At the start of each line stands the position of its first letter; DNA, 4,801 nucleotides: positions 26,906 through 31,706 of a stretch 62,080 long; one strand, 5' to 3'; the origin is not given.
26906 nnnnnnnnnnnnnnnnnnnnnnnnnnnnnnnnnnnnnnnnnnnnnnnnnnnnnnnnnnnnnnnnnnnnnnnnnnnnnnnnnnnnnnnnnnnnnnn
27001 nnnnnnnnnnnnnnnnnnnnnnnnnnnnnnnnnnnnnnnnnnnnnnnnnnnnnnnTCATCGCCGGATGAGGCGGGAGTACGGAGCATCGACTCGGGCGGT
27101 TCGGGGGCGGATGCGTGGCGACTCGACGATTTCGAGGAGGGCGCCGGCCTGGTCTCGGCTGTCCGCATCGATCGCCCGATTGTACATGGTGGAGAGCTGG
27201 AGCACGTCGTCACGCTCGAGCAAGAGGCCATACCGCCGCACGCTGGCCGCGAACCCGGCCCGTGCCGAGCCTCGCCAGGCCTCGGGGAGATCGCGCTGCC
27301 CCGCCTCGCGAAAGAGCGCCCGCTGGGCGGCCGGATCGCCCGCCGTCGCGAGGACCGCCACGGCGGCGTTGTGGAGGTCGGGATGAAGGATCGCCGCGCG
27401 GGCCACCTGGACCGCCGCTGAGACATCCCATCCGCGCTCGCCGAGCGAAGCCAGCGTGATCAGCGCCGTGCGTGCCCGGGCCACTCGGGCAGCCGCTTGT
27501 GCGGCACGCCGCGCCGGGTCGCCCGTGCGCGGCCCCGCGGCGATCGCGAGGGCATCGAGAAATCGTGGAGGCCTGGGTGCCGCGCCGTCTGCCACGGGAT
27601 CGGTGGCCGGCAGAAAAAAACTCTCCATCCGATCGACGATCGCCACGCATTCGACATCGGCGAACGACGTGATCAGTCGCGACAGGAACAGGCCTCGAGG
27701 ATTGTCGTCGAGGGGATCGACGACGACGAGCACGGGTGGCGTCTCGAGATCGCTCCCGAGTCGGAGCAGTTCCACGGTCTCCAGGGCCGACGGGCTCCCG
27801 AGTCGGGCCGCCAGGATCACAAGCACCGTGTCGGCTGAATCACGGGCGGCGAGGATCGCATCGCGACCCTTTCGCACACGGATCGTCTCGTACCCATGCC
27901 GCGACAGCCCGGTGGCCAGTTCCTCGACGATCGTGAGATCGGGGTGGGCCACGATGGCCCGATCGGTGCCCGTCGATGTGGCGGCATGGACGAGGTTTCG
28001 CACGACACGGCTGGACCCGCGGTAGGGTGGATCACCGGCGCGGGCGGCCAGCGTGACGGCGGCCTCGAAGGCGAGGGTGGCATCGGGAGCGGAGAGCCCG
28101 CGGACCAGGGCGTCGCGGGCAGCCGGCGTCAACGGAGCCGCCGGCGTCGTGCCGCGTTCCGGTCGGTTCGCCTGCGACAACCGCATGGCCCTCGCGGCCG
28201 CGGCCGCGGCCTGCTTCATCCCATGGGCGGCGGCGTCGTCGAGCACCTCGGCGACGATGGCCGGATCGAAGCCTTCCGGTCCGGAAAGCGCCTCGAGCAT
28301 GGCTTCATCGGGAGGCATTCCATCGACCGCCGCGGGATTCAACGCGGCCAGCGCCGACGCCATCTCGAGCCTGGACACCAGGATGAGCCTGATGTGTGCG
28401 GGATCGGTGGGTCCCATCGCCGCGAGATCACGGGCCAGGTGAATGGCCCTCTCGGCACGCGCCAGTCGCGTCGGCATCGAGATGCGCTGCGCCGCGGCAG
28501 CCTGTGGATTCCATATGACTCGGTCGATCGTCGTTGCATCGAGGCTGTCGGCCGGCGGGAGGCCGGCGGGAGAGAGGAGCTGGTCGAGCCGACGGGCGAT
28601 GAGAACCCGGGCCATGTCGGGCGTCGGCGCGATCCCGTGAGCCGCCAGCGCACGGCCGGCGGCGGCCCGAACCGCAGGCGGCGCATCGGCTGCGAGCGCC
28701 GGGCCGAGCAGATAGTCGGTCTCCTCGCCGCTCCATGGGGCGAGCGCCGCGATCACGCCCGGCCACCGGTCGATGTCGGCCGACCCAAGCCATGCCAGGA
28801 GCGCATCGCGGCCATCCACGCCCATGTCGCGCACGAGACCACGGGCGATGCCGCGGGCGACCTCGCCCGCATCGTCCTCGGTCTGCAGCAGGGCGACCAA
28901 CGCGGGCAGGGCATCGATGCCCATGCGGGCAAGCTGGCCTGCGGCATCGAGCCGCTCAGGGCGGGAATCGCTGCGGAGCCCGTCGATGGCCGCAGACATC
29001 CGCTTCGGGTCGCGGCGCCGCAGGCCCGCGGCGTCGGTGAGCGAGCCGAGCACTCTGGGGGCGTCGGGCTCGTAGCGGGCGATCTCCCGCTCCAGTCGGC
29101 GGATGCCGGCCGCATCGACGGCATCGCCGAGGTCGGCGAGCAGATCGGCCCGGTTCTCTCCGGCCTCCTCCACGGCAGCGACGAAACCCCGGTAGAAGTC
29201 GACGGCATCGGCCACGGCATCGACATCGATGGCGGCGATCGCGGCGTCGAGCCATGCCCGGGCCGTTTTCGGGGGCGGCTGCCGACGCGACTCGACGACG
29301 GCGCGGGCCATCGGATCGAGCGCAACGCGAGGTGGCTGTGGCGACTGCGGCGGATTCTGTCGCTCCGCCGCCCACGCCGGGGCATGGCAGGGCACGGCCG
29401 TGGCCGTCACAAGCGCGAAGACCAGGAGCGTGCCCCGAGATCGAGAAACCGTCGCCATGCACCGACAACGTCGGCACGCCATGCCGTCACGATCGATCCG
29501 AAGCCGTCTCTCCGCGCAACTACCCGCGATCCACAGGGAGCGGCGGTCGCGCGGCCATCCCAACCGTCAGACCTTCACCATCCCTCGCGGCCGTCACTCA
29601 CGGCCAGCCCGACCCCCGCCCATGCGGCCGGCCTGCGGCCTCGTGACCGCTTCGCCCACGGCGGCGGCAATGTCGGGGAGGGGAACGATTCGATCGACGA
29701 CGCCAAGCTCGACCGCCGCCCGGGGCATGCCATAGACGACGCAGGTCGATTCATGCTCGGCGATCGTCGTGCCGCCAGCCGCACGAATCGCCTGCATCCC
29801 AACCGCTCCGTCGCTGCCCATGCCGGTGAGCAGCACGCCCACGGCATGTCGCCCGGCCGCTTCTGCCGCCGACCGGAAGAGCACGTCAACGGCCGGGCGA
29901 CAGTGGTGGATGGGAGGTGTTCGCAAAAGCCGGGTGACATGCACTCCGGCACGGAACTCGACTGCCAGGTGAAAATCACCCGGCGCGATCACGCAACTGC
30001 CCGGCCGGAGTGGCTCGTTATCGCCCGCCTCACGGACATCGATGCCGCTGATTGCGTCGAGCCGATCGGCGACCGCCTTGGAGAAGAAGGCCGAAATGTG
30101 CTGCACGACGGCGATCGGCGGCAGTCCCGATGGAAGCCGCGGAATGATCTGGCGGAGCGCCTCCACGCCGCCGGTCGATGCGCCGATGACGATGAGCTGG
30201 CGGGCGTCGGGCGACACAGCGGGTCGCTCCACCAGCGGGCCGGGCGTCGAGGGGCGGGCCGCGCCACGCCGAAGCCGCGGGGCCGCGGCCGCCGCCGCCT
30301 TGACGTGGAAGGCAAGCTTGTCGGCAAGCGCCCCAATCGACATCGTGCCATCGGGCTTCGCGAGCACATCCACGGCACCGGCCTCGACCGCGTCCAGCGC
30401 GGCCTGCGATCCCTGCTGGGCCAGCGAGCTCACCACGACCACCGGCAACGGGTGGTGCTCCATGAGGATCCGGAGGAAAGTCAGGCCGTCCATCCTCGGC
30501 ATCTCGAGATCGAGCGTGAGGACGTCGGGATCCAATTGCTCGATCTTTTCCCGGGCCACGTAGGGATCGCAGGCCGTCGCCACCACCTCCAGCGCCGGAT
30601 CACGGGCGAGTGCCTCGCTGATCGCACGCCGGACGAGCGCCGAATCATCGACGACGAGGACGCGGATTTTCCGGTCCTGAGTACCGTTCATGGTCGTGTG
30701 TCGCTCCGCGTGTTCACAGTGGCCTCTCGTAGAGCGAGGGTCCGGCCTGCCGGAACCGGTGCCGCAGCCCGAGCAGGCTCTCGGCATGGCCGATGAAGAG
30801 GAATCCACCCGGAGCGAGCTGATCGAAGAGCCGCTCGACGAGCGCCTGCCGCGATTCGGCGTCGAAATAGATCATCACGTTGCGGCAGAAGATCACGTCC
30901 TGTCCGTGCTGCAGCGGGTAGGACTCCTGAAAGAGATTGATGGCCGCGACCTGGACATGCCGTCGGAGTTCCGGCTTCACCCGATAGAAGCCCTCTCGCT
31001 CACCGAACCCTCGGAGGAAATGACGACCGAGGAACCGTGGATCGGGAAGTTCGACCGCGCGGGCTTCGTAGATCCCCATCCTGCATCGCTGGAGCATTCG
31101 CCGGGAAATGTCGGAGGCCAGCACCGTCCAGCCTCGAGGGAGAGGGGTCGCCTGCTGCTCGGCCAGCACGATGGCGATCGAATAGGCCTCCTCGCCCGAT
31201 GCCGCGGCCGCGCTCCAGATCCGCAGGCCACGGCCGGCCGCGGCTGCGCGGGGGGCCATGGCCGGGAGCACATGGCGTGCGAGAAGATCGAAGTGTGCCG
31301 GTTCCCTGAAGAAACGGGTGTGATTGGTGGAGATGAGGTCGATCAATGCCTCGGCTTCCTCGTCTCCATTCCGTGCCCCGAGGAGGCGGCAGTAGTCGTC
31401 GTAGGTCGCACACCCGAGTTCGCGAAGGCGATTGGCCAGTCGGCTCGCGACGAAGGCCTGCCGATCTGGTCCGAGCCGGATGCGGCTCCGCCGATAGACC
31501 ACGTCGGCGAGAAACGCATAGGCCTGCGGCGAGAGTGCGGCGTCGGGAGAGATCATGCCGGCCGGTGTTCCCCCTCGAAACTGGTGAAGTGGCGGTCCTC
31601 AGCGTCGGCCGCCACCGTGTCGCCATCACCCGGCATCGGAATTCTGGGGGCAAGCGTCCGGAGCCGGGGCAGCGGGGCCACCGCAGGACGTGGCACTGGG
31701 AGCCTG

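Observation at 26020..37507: CheY-less chemosensory operon that runs into a secreted HEAT/pseudo-receiver protein and a sensor-less sigma-54 activator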

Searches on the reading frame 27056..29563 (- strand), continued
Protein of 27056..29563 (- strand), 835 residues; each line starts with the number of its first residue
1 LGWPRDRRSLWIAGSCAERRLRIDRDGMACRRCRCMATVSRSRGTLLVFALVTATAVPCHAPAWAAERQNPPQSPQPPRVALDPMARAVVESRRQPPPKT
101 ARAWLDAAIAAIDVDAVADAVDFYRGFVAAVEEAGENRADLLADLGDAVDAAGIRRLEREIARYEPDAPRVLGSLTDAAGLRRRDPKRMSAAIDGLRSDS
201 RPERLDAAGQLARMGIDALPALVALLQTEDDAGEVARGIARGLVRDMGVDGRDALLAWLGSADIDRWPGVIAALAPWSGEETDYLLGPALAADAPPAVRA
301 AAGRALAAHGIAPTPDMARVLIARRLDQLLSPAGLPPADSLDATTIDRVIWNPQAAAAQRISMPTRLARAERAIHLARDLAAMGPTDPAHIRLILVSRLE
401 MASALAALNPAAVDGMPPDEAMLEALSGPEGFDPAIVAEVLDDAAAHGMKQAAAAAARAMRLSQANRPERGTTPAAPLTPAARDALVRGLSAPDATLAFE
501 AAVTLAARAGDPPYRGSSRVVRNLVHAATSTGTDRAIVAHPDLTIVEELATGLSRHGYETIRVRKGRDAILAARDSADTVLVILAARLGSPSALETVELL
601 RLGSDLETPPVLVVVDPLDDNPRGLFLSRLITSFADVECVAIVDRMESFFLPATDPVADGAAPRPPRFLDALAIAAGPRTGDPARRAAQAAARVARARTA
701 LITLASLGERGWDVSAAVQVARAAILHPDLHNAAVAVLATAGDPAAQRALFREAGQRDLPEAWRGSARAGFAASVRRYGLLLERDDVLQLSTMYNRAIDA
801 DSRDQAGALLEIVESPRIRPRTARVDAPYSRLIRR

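Call 73: find_encoding_contigs(protein=P0389, flank=8000, max_places=2)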
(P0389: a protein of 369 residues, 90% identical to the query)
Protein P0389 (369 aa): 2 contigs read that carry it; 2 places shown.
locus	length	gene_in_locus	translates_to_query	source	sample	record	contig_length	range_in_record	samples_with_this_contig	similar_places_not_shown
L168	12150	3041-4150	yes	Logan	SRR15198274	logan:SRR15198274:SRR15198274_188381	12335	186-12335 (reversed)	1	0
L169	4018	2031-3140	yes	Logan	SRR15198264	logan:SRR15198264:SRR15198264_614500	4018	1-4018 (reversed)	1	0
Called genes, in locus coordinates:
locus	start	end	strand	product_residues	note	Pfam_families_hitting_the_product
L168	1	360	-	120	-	?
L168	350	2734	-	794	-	-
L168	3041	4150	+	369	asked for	PF00072:Response_reg, PF00211:Guanylate_cyc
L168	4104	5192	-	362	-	PF00072:Response_reg, PF01339:CheB_methylest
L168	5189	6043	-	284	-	PF03705:CheR_N, PF01739:CheR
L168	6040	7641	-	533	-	PF12729:4HB_MCP_1, PF00015:MCPsignal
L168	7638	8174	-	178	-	PF01584:CheW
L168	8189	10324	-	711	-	PF01627:Hpt, PF02895:H-kinase_dim, PF02518:HATPase_c, PF01584:CheW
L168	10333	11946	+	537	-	PF00015:MCPsignal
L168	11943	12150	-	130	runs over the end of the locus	?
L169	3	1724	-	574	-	?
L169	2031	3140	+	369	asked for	PF00072:Response_reg, PF00211:Guanylate_cyc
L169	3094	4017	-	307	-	?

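Call 74: find_encoding_contigs(protein=P0390, flank=8000, max_places=2)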
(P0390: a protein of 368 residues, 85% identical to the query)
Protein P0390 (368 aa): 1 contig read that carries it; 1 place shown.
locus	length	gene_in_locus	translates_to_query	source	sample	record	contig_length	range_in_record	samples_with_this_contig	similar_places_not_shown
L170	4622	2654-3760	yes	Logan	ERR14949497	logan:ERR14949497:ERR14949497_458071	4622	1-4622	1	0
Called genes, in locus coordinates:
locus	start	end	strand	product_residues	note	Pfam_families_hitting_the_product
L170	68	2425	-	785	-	-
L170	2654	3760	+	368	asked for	PF00072:Response_reg, PF00211:Guanylate_cyc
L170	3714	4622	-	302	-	?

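Call 75: search_protein_families(library=pfam, alignment_id=A4, max_evalue=1)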
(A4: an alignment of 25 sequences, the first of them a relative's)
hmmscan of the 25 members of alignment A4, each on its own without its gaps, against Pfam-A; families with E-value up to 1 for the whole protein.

A. member 1, P0268 (747 aa): 7 families
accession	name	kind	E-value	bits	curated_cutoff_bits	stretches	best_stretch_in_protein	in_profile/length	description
PF13646.12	HEAT_2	-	6.9e-07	29.9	27.7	2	201-274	5-72/88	HEAT repeats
PF02985.28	HEAT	-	0.00075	20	23.5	0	417-440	4-27/31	HEAT repeat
PF14559.12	TPR_19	-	0.054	14.3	25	1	46-93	17-64/68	Tetratricopeptide repeat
PF03386.19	ENOD93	-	0.055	13.8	25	1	147-189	6-45/78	Early nodulin 93 ENOD93 protein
PF11838.14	ERAP1_C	-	0.11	12.3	38.2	1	528-615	24-113/318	ERAP1-like C-terminal domain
PF13371.12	TPR_9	-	0.16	12.5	35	1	44-96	19-71/73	Tetratricopeptide repeat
PF13428.12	TPR_14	-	0.37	12.1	23.5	1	54-90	1-37/44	Tetratricopeptide repeat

B. families by the number of members that match (of 25 scanned): 33 families (the first 25 are shown)
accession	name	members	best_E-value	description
PF13646.12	HEAT_2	25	2.3e-18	HEAT repeats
PF02985.28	HEAT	17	6.7e-07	HEAT repeat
PF00514.29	Arm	8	1e-06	Armadillo/beta-catenin-like repeat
PF03130.22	HEAT_PBS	7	0.0092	PBS lyase HEAT-like repeat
PF13428.12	TPR_14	5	0.00018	Tetratricopeptide repeat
PF13371.12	TPR_9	5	0.00042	Tetratricopeptide repeat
PF14559.12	TPR_19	5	0.0034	Tetratricopeptide repeat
PF07719.23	TPR_2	4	0.012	Tetratricopeptide repeat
PF00072.30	Response_reg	3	0.0007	Response regulator receiver domain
PF13174.12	TPR_6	3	0.02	Tetratricopeptide repeat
PF13513.12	HEAT_EZ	3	0.03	HEAT-like repeat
PF11387.14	DUF2795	1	0.0052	Protein of unknown function (DUF2795)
PF18723.6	HMUDK_hel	1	0.012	5-hmdU DNA kinase, helical domain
PF17042.10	NBD_C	1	0.018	Nucleotide-binding C-terminal domain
PF14853.12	Fis1_TPR_C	1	0.026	Fis1 C-terminal tetratricopeptide repeat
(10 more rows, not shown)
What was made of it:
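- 27632..27961 (-): Receiver-like (beta-alpha)5 domain of X800 (residues 500-609) lacking the phospho-acceptor. It has His505/Pro506 where CheY has D12/D13, Ala550 where CheY has D57, and Asp581 and Arg610 after beta4 and beta5. Three of 25 distant homologues give sub-threshold Pfam Response_reg hits (best E 7e-4, call 75).
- On Response-regulator receiver domain (X800 residues 500-609): Three of 25 distant homologues give hits, the best at E 7e-4 (call 75).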

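Call 76: search_protein_families(library=pfam, alignment_id=A1, max_evalue=1)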
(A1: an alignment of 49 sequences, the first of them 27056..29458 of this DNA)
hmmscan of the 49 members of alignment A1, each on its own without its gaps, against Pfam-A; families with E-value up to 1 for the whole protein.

A. member 1, window:27056-29458:- (800 aa): 0 families

B. families by the number of members that match (of 49 scanned): 22 families
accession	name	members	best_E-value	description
PF00514.29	Arm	30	7.5e-05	Armadillo/beta-catenin-like repeat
PF13646.12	HEAT_2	24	7.1e-06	HEAT repeats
PF17704.6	DUF5550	5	0.0055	Family of unknown function (DUF5550)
PF04028.18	DUF374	4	0.022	Domain of unknown function (DUF374)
PF09969.14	DUF2203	2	0.0026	Uncharacterized conserved protein (DUF2203)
PF05130.17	FlgN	2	0.08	FlgN protein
PF06149.18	DUF969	2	0.44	Protein of unknown function (DUF969)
PF00239.26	Resolvase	1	0.005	Resolvase, N terminal domain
PF23963.1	DUF7291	1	0.038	Family of unknown function (DUF7291)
PF12472.13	DUF3693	1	0.046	Phage related protein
PF03988.17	DUF347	1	0.057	Repeat of Unknown Function (DUF347)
PF02985.28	HEAT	1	0.066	HEAT repeat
PF17837.6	4PPT_N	1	0.08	4'-phosphopantetheinyl transferase N-terminal domain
PF11239.13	DUF3040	1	0.097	Protein of unknown function (DUF3040)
PF18545.6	HalOD1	1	0.17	Halobacterial output domain 1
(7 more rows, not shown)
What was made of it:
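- On HEAT/ARM repeat solenoid (X800): HEAT_2 matches 25 of 25 distant homologues (calls 75, 76).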

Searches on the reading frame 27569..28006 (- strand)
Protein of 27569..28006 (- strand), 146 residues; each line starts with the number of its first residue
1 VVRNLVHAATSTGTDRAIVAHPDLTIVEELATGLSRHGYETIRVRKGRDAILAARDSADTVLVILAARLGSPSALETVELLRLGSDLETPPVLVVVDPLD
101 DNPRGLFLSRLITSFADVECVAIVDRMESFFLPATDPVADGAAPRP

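Call 37: predict_structure(alignment_id=A2)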
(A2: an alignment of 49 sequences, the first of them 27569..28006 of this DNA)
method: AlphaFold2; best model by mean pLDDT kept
length: 146 residues; sequences in the alignment: 49
mean_pLDDT: 58.4   pTM: 0.53
mean pLDDT of the five models: 58.4, 58.0, 57.2, 55.2, 50.8
residues with pLDDT >= 90: 0; 70-90: 30; 50-70: 75; < 50: 41
segments of 3 or more residues with pLDDT < 50: 1-12, 67-75, 84-90, 101-103, 135-137, 142-146
pLDDT, mean of each block of 10 residues (from residue 1): 44 64 76 74 75 63 50 49 47 53 55 65 59 51 47
secondary structure, 60 per line:
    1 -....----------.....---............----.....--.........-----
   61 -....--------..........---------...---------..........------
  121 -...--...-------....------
elements in order: H2-5 E16-20 H24-35 E40-44 H47-55 E62-65 H74-83 E93-95 H105-114 E122-124 H137-140
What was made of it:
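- Tried and rejected: Domain-only AF2 model (call 37).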

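Call 40: fold_search(model_id=the predicted structure, library=pdb)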
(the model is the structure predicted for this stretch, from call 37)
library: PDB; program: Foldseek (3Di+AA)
matches with E <= 10: 1524; with E <= 0.001: 0
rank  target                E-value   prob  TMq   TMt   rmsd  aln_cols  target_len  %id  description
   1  7cci_B                7.0e-03  0.94  0.38  0.40  10.9       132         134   18  Acinetobacter baumannii response regulator AdeR with disordered N terminus (released 2021-06-23)
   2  7pvk_A                7.5e-03  0.97  0.38  0.12  10.4       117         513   16  X-ray structure of dimeric PorX (T272A mutant), in complex with pGpG. (released 2022-12-14)
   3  7pv7_A                9.7e-03  0.96  0.37  0.12  10.4       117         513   16  Crystal structure of dimeric Porphyromonas gingivalis PorX, a type 9 secretion system response regulator. (released 2022-12-14)
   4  2rdm_A                1.1e-02  0.97  0.40  0.46  10.6       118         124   14  Crystal structure of response regulator receiver protein from Sinorhizobium medicae WSM419 (released 2007-10-09)
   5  2rdm_B                1.3e-02  0.97  0.39  0.46  10.3       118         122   14  Crystal structure of response regulator receiver protein from Sinorhizobium medicae WSM419 (released 2007-10-09)
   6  3nhz_C                1.3e-02  0.95  0.39  0.46  11.9       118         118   19  Structure of N-terminal Domain of MtrA (released 2010-08-11)
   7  7pva_B                1.4e-02  0.92  0.38  0.13  10.5       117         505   15  1.9 Angstrom crystal structure of dimeric PorX, co-crystallized in the presence of zinc (released 2022-12-14)
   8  1dbw_B                1.6e-02  0.94  0.38  0.44  10.2       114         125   18  CRYSTAL STRUCTURE OF FIXJ-N (released 1999-11-26)
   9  3r0j_A                1.8e-02  0.95  0.39  0.27   9.6       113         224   19  Structure of PhoP from Mycobacterium tuberculosis (released 2011-07-13)
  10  9of5                  1.8e-02  0.93  0.40  0.46  10.0       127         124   15  Structure of the Acinetobacter baumannii Response Regulator PmrA Receiver Domain I13M Mutation (released 2025-11-26)
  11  4h60                  2.0e-02  0.95  0.39  0.46  10.6       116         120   13  High resolution structure of Vibrio cholerae chemotaxis protein CheY4 crystallized in low pH (4.0) condition (released 2013-08-07)
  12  7e90_A                2.0e-02  0.91  0.37  0.46  10.2       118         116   17  Crystal structure of the receiver domain (D51E) of the response regulator VbrR from Vibrio parahaemolyticus (released 2021-04-28)
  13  7pva_D                2.0e-02  0.91  0.38  0.13  10.4       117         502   16  1.9 Angstrom crystal structure of dimeric PorX, co-crystallized in the presence of zinc (released 2022-12-14)
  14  7m0s_A                2.0e-02  0.90  0.38  0.42  10.9       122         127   16  N-terminal domain of PmrA from Acinetobacter baumannii (released 2021-11-03)
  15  2rdm_C                2.1e-02  0.91  0.39  0.46  11.0       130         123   14  Crystal structure of response regulator receiver protein from Sinorhizobium medicae WSM419 (released 2007-10-09)
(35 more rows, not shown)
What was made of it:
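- On Response-regulator receiver domain (X800 residues 500-609): All 50 best Foldseek hits of the domain model are receivers, but weakly: E>=7e-3, and the model has pLDDT 58 (calls 37, 40).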

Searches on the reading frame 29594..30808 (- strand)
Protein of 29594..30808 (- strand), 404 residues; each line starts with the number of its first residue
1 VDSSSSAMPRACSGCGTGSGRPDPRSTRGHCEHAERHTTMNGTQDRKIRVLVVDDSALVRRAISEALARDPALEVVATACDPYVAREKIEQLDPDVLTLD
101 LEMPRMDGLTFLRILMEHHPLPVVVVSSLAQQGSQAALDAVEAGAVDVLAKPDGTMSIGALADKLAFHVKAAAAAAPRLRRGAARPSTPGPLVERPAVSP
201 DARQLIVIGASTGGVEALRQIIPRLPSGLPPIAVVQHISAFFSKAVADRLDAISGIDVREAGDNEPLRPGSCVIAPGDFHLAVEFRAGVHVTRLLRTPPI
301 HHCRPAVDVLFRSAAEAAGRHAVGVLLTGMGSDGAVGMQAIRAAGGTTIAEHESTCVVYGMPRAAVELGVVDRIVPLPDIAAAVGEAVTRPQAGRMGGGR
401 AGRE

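Call 4: search_protein_families(library=pfam, proteins=[window:29594-30808:-], max_evalue=0.01)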
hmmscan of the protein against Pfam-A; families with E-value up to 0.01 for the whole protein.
window:29594-30808:- (404 aa): 2 families
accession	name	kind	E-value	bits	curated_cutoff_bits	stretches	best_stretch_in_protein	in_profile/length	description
PF01339.22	CheB_methylest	-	1.6e-62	210.7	24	1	206-383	1-173/174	CheB methylesterase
PF00072.30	Response_reg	-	3.8e-22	79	30.2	1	50-152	1-100/111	Response regulator receiver domain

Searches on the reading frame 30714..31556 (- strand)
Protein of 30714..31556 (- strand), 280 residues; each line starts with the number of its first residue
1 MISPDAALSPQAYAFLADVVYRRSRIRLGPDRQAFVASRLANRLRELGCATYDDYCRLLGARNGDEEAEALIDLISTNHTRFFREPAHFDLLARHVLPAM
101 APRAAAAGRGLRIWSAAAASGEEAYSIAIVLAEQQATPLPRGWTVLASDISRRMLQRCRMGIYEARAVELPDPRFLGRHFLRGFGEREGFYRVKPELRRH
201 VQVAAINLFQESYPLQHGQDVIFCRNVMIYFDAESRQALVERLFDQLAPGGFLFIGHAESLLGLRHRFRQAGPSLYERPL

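Call 4: search_protein_families(library=pfam, proteins=[window:30714-31556:-], max_evalue=0.01)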
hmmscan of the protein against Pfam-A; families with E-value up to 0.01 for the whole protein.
window:30714-31556:- (280 aa): 6 families
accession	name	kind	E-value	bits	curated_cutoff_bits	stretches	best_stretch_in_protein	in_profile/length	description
PF01739.24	CheR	-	2.9e-53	180.6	27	1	78-271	1-189/195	CheR methyltransferase, SAM binding domain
PF03705.20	CheR_N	-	7.2e-12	45.3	27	1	12-59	2-49/53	CheR methyltransferase, all-alpha domain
PF08242.18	Methyltransf_12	-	4.5e-05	24.5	30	1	200-253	50-98/98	Methyltransferase domain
PF13649.12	Methyltransf_25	-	0.00051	21.1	27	0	211-251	56-97/97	Methyltransferase domain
PF08241.18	Methyltransf_11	-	0.0055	17.8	21.2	0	219-255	61-95/95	Methyltransferase domain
PF13489.12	Methyltransf_23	-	0.0055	16.9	27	0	140-270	42-131/164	Methyltransferase domain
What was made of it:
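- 30714..31556 (-): cheR methyltransferase. Pfam CheR_N and CheR (call 4).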
